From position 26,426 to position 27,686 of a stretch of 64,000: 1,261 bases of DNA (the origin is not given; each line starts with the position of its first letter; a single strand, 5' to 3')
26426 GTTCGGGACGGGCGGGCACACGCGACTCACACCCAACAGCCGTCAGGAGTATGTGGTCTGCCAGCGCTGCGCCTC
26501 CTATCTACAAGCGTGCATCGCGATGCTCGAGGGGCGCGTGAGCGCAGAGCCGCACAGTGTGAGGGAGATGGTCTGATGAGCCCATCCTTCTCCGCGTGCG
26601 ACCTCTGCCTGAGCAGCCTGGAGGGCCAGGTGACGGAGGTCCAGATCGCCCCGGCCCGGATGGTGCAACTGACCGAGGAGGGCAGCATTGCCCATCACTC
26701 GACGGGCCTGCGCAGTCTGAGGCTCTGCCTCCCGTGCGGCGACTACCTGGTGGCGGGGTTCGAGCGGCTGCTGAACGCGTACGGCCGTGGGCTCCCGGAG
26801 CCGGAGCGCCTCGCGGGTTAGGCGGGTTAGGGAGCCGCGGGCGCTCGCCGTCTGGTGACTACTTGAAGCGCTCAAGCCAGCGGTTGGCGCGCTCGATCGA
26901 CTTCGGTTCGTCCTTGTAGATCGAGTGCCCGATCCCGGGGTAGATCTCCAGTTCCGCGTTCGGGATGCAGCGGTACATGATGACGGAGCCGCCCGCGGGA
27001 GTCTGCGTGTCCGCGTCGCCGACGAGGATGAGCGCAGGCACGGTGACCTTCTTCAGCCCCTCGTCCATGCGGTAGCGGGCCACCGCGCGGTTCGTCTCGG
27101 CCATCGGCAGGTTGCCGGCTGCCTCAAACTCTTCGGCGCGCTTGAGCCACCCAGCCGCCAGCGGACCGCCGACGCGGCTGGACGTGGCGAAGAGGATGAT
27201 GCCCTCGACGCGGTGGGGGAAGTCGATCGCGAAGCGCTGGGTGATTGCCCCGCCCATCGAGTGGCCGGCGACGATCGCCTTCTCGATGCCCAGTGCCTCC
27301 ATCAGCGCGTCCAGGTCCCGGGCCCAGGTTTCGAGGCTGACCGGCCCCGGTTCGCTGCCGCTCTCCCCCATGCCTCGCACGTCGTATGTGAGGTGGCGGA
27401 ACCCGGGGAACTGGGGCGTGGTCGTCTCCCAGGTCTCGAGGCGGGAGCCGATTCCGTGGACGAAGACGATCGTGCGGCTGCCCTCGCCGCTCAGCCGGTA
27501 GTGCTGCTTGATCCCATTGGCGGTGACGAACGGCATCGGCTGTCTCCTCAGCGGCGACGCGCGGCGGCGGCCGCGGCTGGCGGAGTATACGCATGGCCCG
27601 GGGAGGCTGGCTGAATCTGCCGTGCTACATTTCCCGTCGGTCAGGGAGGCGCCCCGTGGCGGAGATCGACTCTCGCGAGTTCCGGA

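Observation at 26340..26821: Tandem paralogous zinc-ribbon microproteins (78 and 81 aa)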

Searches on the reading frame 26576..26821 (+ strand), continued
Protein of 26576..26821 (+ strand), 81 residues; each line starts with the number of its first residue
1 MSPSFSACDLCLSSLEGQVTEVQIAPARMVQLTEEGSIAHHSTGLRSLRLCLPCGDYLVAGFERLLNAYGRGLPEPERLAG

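Call 53: find_encoding_contigs(protein=P0051, flank=10000, max_places=2)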
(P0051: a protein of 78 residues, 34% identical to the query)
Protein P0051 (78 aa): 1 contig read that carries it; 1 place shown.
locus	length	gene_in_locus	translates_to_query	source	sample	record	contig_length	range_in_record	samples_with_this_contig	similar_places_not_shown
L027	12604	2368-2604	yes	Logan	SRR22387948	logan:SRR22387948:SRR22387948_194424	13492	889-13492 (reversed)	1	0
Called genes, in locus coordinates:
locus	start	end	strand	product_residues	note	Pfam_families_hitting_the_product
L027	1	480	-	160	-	?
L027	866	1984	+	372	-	PF02154:FliM, PF01052:FliMN_C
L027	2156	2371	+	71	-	-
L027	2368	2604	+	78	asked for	-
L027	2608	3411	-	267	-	PF03705:CheR_N (weak), PF08242:Methyltransf_12 (faint), PF13649:Methyltransf_25 (faint), PF01739:CheR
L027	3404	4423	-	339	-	PF00072:Response_reg, PF01339:CheB_methylest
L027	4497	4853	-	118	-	PF00072:Response_reg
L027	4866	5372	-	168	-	PF03975:CheD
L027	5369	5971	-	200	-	PF13690:CheX (weak), PF04509:CheC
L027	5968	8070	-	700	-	PF01627:Hpt, PF07194:P2, PF02895:H-kinase_dim, PF02518:HATPase_c, PF01584:CheW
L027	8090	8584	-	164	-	PF01584:CheW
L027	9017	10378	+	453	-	PF13473:Cupredoxin_1 (faint), PF07732:Cu-oxidase_3, PF07731:Cu-oxidase_2, PF00394:Cu-oxidase, PF07732:Cu-oxidase_3 (weak)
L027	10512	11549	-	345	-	PF13489:Methyltransf_23, PF13847:Methyltransf_31, PF08241:Methyltransf_11, PF08242:Methyltransf_12, PF13649:Methyltransf_25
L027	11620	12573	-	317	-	PF01207:Dus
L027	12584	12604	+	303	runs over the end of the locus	?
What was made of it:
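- L027: FliM-A-B, convergent with the same che operon (call 53).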

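Call 59: search_protein_families(library=pfam, alignment_id=A5, max_evalue=10)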
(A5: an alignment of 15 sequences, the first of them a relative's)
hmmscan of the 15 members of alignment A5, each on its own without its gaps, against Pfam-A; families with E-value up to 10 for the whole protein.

A. member 1, P0006 (81 aa): 0 families

B. families by the number of members that match (of 15 scanned): 9 families
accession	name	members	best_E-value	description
PF13005.12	zf-IS66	1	0.0018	zinc-finger binding domain of transposase IS66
PF19474.4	DUF6011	1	0.009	Family of unknown function (DUF6011)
PF12773.13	DZR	1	0.054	Double zinc ribbon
PF25095.1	C2H2-zf_KIN17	1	0.069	KIN17 C2H2-type zinc finger domain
PF08209.17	Sgf11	1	0.088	Sgf11 (transcriptional regulation protein)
PF23549.1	Zn_ribbon_GRF_2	1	0.12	GRF-like zinc ribbon domain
PF04828.22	GFA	1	0.13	Glutathione-dependent formaldehyde-activating enzyme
PF00569.23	ZZ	1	0.13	Zinc finger, ZZ type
PF16073.10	SAT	1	0.31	Starter unit:ACP transacylase in aflatoxin biosynthesis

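Call 80: find_encoding_contigs(protein=P0031, flank=10000, max_places=4)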
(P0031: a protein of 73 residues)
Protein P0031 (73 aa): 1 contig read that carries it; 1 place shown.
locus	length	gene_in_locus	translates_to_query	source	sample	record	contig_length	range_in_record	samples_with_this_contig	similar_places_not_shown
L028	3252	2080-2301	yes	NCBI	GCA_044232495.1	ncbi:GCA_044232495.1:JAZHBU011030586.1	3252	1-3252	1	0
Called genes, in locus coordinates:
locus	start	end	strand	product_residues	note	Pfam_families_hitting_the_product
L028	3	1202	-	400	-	?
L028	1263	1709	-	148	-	PF13453:Zn_ribbon_TFIIB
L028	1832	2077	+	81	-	-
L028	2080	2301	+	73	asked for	-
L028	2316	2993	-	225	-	PF00561:Abhydrolase_1, PF12146:Hydrolase_4, PF12697:Abhydrolase_6, PF03096:Ndr (weak)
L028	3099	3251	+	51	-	?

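Call 83: find_related_loci(query=A7, collection=metagenome_contigs, flank=10000)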
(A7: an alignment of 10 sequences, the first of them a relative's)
Query A7 (87 aa) in metagenome_contigs; peptide patterns used: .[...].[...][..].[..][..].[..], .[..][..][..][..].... (x = any residue, [..] = any of these).
396 stretches matched a pattern; 1 encode a relative of the query (tblastn E <= 1e-3); 1 distinct loci.
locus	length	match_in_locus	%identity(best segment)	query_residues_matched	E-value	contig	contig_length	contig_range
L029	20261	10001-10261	100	1-87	8e-57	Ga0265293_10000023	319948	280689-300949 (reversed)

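Call 95: search_dna_similar(query=window:26576-26818:+, collection=plasmids, mode=protein, max_evalue=0.01, max_rows=5)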
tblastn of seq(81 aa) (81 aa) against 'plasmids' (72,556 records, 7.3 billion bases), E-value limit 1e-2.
No match.

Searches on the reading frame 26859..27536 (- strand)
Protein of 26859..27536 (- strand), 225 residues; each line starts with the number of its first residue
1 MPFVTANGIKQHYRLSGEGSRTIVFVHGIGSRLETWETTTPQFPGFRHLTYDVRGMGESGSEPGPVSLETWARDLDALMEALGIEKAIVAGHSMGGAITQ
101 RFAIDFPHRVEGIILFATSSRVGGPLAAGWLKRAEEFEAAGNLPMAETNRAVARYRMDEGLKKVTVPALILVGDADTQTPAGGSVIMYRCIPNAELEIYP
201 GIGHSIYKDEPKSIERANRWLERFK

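Call 6: search_protein_families(library=pfam, proteins=[window:26859-27536:-], max_evalue=1)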
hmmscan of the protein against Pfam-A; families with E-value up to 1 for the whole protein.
window:26859-27536:- (225 aa): 17 families
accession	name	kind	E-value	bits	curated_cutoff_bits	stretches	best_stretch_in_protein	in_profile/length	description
PF00561.26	Abhydrolase_1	-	6.6e-24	85.4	25.8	2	22-118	2-102/245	alpha/beta hydrolase fold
PF12146.15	Hydrolase_4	-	1.8e-23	83.5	27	2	21-133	5-125/239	Serine aminopeptidase, S33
PF12697.13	Abhydrolase_6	-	1.4e-16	62.3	26.3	1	23-177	1-177/217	Alpha/beta hydrolase family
PF03096.20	Ndr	-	8.2e-08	31.7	23.3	1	67-122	81-136/283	Ndr family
PF12695.13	Abhydrolase_5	-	1.5e-06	28.5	27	1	79-118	51-89/164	Alpha/beta hydrolase family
PF02230.22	Abhydrolase_2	-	0.00047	20.5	23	0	82-117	102-137/217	Phospholipase/Carboxylesterase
PF08386.16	Abhydrolase_4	-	0.001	19.6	21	1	159-214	28-83/103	TAP-like protein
PF06821.19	Ser_hydrolase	-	0.0012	19.2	22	1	67-120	38-92/172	Serine hydrolase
PF00326.27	Peptidase_S9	-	0.0014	18.5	22.6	1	85-218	64-203/213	Prolyl oligopeptidase family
PF20408.4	Abhydrolase_11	-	0.0073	16.5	27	1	65-116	58-105/193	Alpha/beta hydrolase domain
PF12740.14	PETase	-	0.0099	15.7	28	0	139-194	142-198/263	PET hydrolase-like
PF01764.32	Lipase_3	-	0.02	15.2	22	1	72-108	50-86/140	Lipase (class 3)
PF01738.24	DLH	-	0.029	14.4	21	1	161-213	139-196/217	Dienelactone hydrolase family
PF07819.20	PGAP1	-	0.16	12.1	24.3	1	84-113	90-122/233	PGAP1-like alpha/beta domain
PF00698.26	Acyl_transf_1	-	0.18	11.6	32.7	1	77-95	75-93/319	Acyl transferase domain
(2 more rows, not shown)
